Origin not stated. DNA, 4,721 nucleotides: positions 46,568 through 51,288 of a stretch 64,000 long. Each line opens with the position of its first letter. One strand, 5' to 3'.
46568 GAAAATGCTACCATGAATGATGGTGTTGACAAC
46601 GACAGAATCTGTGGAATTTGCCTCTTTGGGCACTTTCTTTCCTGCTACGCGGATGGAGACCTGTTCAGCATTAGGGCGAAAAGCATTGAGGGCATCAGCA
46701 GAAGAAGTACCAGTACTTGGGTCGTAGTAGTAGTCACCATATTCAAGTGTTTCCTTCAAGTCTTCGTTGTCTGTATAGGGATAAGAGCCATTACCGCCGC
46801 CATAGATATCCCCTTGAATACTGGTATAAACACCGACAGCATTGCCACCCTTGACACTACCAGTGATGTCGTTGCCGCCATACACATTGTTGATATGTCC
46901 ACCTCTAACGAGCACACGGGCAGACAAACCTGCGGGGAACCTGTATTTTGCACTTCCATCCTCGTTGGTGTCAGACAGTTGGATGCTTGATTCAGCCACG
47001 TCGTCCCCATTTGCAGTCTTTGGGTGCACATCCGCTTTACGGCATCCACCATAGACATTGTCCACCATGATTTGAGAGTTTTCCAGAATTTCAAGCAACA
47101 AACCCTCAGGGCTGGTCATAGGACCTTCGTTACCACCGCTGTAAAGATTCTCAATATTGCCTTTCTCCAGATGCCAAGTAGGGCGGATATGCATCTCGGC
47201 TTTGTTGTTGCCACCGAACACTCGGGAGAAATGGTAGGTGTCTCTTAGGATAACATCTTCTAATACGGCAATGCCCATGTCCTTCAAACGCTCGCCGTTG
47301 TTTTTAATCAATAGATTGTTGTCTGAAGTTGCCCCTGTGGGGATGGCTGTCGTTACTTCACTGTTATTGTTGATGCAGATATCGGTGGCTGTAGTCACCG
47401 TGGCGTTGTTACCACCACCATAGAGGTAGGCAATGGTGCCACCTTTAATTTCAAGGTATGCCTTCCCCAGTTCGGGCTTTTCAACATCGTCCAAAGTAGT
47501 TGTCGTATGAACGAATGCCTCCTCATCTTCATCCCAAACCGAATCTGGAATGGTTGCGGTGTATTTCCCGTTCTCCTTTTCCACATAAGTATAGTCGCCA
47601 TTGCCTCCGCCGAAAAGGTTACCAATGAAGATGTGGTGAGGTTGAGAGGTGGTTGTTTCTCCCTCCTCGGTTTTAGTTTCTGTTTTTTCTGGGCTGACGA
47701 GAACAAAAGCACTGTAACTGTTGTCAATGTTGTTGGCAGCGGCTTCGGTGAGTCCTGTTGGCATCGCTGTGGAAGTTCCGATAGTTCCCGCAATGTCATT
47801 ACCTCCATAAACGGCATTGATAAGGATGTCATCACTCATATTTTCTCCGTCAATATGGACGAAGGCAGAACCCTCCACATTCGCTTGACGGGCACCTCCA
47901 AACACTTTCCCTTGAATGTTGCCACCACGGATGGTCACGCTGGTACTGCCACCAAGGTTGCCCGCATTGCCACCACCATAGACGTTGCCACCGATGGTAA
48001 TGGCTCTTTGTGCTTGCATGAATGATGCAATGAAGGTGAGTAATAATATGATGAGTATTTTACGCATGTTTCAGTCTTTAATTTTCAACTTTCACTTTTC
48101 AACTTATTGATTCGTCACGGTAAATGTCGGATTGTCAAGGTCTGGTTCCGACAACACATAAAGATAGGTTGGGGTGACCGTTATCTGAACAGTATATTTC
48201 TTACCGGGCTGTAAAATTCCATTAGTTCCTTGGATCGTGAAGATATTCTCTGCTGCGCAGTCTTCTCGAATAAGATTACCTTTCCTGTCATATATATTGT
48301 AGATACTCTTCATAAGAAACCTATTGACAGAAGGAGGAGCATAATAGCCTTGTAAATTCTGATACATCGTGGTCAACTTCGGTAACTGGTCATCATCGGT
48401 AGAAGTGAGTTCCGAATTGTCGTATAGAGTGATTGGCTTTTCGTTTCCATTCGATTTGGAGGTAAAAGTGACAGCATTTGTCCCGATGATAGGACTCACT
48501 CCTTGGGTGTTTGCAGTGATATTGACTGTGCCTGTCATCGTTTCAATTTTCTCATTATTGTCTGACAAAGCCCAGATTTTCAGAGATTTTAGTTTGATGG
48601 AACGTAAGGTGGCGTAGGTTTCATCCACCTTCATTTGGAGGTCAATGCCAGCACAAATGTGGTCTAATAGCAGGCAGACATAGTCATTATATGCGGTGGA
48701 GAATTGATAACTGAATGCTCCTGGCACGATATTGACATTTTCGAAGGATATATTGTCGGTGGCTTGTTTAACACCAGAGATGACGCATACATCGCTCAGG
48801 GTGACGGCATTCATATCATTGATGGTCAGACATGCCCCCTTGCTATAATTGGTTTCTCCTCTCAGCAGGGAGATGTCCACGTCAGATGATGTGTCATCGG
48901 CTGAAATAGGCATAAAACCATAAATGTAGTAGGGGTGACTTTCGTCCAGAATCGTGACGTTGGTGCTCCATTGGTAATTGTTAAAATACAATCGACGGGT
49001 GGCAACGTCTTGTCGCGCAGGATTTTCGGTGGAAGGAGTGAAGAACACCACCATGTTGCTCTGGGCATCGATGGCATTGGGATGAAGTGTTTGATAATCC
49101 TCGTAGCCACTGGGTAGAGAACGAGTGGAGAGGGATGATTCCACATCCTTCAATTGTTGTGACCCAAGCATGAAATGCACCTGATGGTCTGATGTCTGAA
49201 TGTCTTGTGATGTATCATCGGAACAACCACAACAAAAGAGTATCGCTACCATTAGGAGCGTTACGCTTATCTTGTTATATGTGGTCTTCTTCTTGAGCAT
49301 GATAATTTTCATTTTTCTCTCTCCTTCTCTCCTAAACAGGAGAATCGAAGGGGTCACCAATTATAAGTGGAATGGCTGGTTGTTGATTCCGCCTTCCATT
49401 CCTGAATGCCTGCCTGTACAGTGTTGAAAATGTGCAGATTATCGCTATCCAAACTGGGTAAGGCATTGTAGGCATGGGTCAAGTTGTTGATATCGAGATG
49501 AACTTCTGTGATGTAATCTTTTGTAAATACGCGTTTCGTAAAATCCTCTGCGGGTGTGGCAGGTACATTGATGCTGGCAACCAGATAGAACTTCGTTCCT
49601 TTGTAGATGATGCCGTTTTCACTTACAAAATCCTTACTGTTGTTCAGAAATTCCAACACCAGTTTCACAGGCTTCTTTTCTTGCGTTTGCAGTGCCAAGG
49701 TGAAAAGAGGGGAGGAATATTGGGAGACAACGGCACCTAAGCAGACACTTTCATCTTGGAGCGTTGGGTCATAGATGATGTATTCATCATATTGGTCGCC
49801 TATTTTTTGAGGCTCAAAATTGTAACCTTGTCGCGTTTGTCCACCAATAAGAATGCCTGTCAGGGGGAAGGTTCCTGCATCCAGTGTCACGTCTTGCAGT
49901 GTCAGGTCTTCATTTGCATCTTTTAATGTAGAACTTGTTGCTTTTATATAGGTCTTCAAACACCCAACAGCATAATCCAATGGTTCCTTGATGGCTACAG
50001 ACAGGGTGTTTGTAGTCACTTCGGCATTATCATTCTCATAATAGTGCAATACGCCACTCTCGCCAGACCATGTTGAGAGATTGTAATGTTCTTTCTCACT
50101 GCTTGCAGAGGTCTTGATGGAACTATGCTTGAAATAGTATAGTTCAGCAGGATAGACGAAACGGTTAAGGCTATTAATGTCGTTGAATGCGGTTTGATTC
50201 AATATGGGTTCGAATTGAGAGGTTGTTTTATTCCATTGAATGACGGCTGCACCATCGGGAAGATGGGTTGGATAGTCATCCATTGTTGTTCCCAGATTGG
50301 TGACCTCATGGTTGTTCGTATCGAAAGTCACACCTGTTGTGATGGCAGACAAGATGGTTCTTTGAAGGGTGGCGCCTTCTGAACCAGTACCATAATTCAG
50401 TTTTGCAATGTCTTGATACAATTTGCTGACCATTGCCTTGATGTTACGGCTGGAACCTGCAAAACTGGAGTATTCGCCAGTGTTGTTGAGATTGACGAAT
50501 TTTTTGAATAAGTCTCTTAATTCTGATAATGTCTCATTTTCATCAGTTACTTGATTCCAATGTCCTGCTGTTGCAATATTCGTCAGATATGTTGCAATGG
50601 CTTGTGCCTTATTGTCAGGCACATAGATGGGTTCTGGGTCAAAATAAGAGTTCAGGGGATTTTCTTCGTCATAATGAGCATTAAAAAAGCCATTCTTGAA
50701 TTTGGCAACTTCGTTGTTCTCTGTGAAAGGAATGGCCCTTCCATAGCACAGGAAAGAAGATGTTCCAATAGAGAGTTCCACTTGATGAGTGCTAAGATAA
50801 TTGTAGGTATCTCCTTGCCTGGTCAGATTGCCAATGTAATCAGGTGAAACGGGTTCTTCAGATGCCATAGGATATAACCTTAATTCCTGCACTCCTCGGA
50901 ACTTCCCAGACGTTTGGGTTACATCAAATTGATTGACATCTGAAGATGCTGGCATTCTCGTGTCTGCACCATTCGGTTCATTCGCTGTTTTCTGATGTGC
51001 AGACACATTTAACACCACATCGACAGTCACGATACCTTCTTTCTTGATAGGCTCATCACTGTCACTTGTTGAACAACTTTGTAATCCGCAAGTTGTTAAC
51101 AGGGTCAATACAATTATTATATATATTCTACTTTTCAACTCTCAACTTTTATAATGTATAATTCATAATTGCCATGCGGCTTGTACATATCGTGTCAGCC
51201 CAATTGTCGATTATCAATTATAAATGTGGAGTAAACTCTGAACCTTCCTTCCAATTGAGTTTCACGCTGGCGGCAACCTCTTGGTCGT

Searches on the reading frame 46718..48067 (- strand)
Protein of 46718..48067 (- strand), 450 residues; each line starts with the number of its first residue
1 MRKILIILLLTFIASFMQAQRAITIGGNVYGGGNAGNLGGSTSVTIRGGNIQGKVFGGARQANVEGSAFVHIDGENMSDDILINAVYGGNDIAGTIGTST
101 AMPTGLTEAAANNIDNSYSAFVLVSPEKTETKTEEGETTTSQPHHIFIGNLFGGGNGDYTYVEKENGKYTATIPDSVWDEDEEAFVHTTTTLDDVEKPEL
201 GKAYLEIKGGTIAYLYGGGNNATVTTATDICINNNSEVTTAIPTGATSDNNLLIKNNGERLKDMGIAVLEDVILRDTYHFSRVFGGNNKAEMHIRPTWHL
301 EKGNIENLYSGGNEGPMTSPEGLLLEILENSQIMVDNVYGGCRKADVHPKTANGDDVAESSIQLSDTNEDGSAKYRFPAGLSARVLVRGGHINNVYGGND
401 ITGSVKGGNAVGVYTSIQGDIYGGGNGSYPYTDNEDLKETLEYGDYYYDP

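Call 58: search_protein_representatives(protein=window:46718-48067:-)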
Query: 450 residues. Proteins with E-value up to 0.001 (for the whole library): 464; up to 1e-10: 316; up to 1e-30: 177. The best 150 are listed.
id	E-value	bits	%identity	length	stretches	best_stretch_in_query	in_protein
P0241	2.5e-150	518.2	48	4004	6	6-450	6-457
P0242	1.4e-147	509.1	52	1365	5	189-448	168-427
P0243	2.7e-135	468.7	60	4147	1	16-450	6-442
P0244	4.4e-133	461.4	51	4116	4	4-449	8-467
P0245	3.8e-124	431.9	51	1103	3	16-448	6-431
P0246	1.7e-123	429.8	56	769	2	50-449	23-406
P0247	2.0e-121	423.0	45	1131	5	1-450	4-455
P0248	8.4e-120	417.6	54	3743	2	1-448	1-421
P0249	3.1e-119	415.7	53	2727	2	2-448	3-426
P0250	2.1e-116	406.4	39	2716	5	7-450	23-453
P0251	2.7e-115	402.7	61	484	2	190-450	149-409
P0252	1.5e-114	400.3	53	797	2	21-449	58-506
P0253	1.7e-114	400.1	48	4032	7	14-450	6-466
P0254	1.4e-111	390.5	47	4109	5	14-450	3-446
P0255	2.0e-111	390.0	50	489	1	3-449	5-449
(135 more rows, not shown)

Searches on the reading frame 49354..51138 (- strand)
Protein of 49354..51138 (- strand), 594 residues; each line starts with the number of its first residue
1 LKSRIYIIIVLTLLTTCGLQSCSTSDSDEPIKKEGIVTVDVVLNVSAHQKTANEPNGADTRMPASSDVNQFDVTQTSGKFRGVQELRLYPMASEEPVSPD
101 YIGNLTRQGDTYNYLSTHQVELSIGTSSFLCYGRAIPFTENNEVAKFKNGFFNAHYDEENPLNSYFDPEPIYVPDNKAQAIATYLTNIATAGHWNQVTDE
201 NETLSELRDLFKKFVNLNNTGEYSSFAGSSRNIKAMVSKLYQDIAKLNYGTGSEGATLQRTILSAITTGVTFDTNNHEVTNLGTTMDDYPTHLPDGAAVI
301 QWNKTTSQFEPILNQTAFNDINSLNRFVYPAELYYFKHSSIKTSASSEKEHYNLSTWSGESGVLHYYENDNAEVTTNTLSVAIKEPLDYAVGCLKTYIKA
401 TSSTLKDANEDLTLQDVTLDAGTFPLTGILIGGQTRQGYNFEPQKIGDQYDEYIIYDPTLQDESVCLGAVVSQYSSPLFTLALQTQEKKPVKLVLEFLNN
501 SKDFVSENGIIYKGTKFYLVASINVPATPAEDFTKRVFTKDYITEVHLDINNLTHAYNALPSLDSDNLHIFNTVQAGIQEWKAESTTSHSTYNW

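Call 7: search_protein_families(library=pfam, proteins=[window:49354-51138:-], max_evalue=0.01)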
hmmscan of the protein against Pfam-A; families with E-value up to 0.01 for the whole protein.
window:49354-51138:- (594 aa): 0 families

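Call 11: search_protein_families(library=ncbifam, proteins=[window:49354-51138:-], max_evalue=1)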
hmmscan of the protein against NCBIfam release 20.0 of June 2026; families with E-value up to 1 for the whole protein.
window:49354-51138:- (594 aa): 0 families

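Call 49: search_solved_structures(query=window:49354-51138:-, max_evalue=10)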
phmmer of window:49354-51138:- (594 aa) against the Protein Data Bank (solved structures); distinct sequences matched with E-value up to 10: 0.
